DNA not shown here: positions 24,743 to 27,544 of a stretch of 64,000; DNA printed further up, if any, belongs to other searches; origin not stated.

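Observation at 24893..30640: PFL2-type glycyl radical enzyme with no adjacent activase, beside a FadL/TodX porin and a long-chain acyl-CoA ligase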

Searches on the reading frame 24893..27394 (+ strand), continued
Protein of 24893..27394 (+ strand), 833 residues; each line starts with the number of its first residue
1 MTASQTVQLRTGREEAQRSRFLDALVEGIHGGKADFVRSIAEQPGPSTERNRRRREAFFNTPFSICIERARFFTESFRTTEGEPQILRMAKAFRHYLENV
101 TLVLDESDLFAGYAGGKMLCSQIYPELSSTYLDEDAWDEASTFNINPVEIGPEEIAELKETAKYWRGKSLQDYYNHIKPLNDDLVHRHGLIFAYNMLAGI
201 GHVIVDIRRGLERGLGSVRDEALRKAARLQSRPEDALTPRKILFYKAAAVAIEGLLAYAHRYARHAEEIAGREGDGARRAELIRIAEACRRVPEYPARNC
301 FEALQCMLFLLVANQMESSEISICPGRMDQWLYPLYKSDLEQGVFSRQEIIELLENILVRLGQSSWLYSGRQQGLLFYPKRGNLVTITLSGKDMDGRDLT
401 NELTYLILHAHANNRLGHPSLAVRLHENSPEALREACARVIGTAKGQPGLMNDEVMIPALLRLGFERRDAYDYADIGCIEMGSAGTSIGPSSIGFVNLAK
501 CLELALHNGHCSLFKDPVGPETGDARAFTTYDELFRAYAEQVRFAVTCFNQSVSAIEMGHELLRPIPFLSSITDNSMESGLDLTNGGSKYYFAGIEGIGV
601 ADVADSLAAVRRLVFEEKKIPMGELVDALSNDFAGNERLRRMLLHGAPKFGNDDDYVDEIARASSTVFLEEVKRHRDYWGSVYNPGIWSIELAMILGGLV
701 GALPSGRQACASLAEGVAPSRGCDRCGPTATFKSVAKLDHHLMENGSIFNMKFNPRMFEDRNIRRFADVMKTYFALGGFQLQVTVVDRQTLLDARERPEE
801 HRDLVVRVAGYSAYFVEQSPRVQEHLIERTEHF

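Call 19: search_solved_structures(query=window:24893-27391:+, max_evalue=1e-130, show_alignments=4)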
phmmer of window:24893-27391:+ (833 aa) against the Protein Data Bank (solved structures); distinct sequences matched with E-value up to 1e-130: 4.
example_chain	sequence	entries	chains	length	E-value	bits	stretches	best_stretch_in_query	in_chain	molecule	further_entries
1r8w_A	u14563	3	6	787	7.7e-153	513.9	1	48-832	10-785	glycerol dehydratase | B12-independent glycerol dehydratase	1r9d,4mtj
5i2a_A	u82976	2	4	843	8.8e-145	487.3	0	53-633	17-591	Diol-dehydratase | Diol dehydratase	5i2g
9f3w_A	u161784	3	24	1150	8.7e-142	477.4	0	48-830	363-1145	Choline trimethylamine-lyase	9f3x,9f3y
9rco_A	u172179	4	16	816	8.3e-135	454.3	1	53-832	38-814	Glycyl radical protein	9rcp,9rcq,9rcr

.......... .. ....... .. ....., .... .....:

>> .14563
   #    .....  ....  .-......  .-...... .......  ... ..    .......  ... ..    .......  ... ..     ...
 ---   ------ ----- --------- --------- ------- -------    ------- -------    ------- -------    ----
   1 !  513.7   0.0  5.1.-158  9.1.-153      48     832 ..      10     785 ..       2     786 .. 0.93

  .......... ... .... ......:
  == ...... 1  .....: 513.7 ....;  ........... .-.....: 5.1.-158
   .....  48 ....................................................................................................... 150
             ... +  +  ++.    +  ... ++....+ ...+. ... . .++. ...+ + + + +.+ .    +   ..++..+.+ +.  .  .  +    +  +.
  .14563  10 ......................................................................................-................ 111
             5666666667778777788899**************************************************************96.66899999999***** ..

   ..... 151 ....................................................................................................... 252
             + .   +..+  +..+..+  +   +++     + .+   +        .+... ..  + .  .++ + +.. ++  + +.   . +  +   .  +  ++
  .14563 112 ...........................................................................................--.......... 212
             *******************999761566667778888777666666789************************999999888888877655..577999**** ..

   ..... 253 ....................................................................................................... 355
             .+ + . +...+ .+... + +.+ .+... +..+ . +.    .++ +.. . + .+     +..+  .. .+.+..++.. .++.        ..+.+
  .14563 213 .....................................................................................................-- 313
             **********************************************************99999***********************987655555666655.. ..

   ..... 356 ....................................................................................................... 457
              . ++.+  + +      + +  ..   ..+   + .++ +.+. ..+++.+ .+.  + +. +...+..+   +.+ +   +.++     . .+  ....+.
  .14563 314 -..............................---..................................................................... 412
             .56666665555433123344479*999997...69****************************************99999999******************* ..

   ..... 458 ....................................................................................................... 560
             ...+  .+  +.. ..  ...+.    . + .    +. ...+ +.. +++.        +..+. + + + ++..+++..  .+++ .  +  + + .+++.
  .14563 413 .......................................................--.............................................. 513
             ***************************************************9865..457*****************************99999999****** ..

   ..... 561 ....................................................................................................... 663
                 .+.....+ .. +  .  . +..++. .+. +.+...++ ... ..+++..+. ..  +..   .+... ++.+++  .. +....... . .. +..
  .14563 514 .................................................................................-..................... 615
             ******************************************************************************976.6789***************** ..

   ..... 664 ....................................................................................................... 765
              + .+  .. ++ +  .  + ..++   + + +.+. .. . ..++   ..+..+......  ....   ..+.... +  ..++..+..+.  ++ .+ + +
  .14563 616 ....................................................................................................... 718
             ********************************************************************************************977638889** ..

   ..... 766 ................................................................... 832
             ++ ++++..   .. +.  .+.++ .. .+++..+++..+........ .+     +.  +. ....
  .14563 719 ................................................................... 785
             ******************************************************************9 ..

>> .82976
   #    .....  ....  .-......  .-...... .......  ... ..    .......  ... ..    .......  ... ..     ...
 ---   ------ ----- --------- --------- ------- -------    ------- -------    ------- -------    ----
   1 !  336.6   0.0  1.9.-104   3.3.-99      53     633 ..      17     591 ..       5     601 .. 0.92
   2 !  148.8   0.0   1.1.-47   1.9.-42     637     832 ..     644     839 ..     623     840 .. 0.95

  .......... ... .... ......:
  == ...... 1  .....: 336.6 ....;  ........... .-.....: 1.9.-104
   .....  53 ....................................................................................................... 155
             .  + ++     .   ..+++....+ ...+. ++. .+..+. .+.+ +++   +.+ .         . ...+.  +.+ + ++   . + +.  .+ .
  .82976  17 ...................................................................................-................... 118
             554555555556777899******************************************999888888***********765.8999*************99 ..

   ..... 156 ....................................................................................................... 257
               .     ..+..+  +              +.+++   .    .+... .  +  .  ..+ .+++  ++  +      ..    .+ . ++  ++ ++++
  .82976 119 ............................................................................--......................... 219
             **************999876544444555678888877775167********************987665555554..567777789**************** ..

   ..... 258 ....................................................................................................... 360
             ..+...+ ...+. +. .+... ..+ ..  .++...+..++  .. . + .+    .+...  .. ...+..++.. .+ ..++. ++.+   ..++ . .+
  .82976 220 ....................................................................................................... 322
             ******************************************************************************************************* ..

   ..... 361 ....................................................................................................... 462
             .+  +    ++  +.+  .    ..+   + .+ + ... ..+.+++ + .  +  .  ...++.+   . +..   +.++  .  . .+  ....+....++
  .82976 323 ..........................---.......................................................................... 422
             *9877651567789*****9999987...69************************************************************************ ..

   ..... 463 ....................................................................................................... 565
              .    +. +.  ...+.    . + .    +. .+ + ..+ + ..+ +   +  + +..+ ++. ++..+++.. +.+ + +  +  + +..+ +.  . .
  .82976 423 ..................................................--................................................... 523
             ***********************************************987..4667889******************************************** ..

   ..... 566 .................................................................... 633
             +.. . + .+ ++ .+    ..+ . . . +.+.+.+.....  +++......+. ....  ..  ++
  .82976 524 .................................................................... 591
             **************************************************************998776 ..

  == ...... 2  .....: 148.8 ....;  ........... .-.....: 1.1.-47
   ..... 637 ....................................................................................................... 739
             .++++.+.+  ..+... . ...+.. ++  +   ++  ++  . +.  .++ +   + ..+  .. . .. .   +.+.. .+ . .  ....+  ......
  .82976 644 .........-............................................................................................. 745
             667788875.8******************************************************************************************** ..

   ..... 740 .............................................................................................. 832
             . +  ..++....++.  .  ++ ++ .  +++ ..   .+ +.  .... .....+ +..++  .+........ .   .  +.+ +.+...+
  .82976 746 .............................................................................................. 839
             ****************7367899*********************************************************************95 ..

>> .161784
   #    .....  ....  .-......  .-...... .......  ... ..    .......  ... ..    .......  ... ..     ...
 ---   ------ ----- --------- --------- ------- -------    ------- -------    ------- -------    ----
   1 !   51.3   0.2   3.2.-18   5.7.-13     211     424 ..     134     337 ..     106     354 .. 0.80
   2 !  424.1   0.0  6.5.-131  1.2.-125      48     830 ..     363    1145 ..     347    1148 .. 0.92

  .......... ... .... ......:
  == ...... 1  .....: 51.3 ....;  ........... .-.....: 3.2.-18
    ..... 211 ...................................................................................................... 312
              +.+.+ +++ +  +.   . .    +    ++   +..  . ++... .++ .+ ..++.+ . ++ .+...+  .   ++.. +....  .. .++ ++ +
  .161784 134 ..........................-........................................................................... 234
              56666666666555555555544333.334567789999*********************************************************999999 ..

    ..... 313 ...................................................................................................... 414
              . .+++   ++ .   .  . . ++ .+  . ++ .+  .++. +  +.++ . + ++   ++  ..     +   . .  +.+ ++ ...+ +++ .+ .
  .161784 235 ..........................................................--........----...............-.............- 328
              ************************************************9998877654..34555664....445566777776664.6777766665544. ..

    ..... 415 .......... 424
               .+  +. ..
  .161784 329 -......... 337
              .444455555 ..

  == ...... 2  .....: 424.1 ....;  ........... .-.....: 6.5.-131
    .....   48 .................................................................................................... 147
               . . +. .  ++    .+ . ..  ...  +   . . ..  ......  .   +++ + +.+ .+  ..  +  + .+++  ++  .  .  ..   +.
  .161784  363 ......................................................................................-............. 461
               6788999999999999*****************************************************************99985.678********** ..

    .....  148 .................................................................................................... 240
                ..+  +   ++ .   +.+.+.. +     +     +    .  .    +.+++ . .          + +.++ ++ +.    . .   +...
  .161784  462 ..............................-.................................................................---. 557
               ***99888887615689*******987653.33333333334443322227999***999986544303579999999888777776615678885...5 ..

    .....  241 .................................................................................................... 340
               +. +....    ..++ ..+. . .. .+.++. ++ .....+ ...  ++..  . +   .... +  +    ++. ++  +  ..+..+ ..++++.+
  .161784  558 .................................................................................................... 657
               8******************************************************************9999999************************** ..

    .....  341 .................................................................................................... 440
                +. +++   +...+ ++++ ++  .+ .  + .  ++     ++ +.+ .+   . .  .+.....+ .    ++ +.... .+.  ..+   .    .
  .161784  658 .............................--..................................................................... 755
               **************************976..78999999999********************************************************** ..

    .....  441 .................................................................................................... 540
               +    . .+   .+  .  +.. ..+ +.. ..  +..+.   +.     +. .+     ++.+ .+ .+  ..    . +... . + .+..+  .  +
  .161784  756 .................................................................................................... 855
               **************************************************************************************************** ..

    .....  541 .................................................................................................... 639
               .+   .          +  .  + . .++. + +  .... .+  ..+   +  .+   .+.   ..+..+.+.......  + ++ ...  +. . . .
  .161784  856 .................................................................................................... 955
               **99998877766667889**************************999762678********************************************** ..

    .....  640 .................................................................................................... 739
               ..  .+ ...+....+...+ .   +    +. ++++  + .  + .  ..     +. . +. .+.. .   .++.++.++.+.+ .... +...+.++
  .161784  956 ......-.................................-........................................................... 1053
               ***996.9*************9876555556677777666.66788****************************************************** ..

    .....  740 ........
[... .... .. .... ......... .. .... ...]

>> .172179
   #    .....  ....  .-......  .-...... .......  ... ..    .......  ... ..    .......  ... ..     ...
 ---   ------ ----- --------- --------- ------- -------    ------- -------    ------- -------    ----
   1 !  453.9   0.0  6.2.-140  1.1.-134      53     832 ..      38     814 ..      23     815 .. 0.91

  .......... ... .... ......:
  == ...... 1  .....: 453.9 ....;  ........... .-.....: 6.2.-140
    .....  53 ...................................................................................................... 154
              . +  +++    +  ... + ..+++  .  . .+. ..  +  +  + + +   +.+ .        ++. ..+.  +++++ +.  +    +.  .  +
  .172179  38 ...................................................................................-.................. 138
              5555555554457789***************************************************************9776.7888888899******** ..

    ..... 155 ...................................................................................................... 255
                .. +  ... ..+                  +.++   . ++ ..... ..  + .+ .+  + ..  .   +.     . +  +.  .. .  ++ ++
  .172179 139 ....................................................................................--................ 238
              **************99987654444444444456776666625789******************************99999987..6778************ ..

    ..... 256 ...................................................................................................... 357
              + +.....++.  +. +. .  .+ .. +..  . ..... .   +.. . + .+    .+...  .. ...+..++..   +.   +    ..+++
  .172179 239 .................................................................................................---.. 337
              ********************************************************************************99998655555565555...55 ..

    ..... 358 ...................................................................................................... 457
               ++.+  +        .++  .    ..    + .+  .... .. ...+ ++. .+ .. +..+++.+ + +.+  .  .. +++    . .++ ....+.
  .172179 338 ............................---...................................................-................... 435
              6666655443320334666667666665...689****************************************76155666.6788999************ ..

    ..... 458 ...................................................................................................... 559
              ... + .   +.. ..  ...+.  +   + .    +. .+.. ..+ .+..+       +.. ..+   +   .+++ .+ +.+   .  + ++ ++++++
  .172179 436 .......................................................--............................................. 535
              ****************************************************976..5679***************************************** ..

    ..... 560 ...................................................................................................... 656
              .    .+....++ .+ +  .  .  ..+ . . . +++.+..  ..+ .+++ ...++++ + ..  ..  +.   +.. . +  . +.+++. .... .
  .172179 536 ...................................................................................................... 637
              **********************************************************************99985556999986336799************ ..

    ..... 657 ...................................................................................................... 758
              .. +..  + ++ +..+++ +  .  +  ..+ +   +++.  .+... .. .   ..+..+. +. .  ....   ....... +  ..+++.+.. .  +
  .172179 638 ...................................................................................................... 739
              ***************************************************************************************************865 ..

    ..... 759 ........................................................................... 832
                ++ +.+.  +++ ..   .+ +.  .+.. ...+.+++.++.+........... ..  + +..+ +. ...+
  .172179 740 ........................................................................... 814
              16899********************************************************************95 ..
